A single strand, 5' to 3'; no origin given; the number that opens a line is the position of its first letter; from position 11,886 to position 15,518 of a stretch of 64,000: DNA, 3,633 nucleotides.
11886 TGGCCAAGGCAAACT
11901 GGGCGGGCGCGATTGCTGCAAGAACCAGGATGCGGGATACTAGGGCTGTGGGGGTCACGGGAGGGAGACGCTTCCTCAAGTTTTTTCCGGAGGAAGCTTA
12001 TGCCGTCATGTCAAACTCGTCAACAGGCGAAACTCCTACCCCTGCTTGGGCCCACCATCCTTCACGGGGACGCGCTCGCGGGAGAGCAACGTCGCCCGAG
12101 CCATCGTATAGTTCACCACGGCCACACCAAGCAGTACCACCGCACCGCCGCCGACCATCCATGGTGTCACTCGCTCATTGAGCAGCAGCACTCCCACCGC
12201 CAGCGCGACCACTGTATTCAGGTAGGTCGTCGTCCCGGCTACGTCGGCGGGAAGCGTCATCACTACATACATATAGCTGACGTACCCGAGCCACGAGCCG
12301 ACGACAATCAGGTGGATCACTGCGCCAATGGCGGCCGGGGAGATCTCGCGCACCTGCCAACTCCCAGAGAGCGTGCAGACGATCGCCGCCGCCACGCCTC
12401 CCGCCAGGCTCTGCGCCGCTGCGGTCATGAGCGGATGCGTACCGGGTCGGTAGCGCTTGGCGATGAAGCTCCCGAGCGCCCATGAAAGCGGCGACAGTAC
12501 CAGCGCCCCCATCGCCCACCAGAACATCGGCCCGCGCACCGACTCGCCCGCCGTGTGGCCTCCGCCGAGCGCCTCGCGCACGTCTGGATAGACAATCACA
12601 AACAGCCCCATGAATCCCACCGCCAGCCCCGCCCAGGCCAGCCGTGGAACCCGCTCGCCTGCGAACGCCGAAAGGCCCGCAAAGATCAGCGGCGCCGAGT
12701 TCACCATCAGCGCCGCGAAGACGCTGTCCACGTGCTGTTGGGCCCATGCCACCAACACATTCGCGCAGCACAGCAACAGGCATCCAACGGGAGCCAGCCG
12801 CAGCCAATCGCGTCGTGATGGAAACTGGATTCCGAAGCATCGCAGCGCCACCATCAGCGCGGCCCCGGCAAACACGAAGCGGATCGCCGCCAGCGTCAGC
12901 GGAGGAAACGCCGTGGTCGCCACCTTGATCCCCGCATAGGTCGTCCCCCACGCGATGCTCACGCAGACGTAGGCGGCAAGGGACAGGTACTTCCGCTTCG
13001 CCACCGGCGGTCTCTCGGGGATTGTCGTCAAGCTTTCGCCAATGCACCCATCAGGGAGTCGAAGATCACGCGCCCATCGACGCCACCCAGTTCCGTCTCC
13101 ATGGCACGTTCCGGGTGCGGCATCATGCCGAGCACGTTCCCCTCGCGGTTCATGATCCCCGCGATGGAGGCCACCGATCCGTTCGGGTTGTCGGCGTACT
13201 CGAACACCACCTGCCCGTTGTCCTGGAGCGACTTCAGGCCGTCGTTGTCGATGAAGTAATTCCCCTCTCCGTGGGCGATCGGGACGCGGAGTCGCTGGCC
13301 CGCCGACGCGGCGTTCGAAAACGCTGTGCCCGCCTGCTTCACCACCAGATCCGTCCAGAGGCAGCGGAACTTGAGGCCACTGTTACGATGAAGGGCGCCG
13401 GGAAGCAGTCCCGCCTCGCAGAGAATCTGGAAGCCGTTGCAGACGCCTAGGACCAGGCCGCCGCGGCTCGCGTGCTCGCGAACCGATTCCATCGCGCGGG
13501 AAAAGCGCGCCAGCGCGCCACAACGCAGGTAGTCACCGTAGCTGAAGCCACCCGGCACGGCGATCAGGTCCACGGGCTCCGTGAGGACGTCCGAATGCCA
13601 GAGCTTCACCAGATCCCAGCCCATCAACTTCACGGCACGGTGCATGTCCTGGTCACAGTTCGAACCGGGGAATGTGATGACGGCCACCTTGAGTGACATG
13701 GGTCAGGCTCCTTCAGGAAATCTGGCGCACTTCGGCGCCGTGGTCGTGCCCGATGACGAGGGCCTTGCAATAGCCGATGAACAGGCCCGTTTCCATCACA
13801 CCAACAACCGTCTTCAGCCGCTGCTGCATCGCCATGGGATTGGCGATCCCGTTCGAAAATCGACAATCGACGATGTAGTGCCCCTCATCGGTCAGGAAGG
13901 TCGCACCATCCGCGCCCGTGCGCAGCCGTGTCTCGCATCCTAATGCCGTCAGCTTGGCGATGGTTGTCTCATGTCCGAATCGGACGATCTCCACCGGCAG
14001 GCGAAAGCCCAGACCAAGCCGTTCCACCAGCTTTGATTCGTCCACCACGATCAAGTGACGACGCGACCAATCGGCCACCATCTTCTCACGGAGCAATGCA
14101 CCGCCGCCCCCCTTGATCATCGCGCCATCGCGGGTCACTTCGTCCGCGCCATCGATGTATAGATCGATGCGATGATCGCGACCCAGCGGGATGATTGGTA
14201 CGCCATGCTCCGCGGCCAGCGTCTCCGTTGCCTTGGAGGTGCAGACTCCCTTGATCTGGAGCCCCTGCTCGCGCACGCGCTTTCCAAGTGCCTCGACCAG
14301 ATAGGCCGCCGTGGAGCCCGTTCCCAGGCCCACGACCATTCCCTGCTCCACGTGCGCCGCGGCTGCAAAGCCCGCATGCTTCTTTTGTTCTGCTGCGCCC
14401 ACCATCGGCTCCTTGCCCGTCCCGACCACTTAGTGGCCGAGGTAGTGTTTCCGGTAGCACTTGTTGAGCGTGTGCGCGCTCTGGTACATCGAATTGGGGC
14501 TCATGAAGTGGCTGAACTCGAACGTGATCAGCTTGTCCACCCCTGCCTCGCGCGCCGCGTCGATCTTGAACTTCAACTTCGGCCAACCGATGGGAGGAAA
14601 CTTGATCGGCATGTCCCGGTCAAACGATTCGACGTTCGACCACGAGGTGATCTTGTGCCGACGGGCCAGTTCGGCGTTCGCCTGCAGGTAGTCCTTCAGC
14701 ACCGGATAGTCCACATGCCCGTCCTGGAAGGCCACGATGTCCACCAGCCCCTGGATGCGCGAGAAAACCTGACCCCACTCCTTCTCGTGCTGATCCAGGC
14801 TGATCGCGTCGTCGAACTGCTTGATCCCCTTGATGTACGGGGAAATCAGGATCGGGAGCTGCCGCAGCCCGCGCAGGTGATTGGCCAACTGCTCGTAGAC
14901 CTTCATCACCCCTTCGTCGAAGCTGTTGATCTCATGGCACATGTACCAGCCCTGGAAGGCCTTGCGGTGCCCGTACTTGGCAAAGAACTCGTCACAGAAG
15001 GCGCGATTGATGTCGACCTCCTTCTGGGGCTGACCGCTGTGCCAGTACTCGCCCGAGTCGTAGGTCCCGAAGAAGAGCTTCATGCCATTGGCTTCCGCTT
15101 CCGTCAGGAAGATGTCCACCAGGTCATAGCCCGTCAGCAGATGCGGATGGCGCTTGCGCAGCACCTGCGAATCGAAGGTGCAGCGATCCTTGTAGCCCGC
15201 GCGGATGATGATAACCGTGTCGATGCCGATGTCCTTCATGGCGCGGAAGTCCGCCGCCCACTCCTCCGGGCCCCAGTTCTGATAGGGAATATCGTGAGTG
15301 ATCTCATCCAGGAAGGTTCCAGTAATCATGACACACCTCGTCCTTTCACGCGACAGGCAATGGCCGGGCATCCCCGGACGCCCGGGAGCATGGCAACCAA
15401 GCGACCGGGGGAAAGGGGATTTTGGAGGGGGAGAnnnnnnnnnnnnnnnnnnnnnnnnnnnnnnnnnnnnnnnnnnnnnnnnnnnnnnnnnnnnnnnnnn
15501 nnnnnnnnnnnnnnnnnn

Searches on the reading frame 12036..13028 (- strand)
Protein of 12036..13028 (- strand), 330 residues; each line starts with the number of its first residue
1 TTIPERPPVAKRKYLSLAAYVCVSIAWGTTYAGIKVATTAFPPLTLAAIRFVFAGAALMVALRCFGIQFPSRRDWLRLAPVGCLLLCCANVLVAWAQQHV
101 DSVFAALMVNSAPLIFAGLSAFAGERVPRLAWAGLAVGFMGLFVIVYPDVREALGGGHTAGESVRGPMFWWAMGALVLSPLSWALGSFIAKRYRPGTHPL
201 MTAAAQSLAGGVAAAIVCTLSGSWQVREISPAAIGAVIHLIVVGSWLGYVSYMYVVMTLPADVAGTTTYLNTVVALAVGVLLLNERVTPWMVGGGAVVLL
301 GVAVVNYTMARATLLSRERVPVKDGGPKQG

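Call 42: search_protein_families(library=ncbifam, proteins=[window:12036-13028:-], max_evalue=0.00001)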
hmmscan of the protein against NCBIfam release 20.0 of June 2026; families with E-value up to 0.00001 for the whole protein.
window:12036-13028:- (330 aa): 2 families
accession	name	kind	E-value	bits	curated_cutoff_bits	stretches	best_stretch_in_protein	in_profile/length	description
NF008432.0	PRK11272.1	equivalog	1.2e-46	159.3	270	1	13-310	8-290/294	drug/metabolite exporter YedA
TIGR00950.1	2A78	equivalog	4.2e-26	91.9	230.2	1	27-302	1-263/264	carboxylate/amino acid/amine transporter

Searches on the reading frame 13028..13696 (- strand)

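Call 42: search_protein_families(library=ncbifam, proteins=[window:13028-13696:-], max_evalue=0.00001)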
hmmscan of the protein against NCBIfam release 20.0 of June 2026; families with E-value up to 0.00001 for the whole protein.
window:13028-13696:- (222 aa): 6 families
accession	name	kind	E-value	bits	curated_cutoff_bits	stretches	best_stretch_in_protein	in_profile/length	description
NF002957.0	PRK03619.1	equivalog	3.9e-94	314.1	212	1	3-218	2-219/222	phosphoribosylformylglycinamidine synthase subunit PurQ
TIGR01737.1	FGAM_synth_I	equivalog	3.8e-85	284.9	177.8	1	2-217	1-226/228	phosphoribosylformylglycinamidine synthase I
NF002252.0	PRK01175.1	equivalog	8.9e-43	146.2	298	1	2-219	4-257/261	phosphoribosylformylglycinamidine synthase subunit PurQ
TIGR01735.1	FGAM_synt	equivalog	1.8e-27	95.2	1123.05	1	3-200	1054-1279/1307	phosphoribosylformylglycinamidine synthase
NF003672.0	PRK05297.1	equivalog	2.9e-25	88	783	1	3-200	1038-1261/1290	phosphoribosylformylglycinamidine synthase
TIGR01857.1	FGAM-synthase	equivalog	4.1e-25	87.5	1057.05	1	4-209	980-1226/1239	phosphoribosylformylglycinamidine synthase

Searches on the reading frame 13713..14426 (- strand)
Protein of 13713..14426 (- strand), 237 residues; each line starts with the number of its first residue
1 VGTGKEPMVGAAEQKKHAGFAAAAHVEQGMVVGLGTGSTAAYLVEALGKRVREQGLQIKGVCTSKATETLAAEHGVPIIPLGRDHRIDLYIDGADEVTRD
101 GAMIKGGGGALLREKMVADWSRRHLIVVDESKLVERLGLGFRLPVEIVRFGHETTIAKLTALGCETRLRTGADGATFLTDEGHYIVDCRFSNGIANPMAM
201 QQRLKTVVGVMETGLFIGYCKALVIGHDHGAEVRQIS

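Call 42: search_protein_families(library=ncbifam, proteins=[window:13713-14426:-], max_evalue=0.00001)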
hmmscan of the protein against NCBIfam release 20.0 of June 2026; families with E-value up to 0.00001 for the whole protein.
window:13713-14426:- (237 aa): 3 families
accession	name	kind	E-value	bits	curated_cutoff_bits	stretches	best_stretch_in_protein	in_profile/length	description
TIGR00021.1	rpiA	equivalog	2.5e-76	255.9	126.4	1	14-231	1-217/218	ribose 5-phosphate isomerase A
NF001924.0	PRK00702.1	equivalog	1e-75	254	192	1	12-235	5-221/223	ribose-5-phosphate isomerase RpiA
NF010585.0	PRK13978.1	equivalog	5.7e-51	173.2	365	1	23-233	16-225/228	ribose 5-phosphate isomerase A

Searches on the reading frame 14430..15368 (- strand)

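Call 42: search_protein_families(library=ncbifam, proteins=[window:14430-15368:-], max_evalue=0.00001)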
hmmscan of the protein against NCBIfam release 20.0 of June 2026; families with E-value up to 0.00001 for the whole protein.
window:14430-15368:- (312 aa): 0 families

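Call 80: search_protein_families(library=pfam, proteins=[window:14430-15368:-], max_evalue=0.0001)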
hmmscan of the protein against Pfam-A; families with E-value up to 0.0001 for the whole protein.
window:14430-15368:- (312 aa): 1 family
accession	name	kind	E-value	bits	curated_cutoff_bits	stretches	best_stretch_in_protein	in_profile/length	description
PF14488.12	DUF4434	-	6.5e-71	239.6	30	1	15-294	1-282/283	Domain of unknown function (DUF4434)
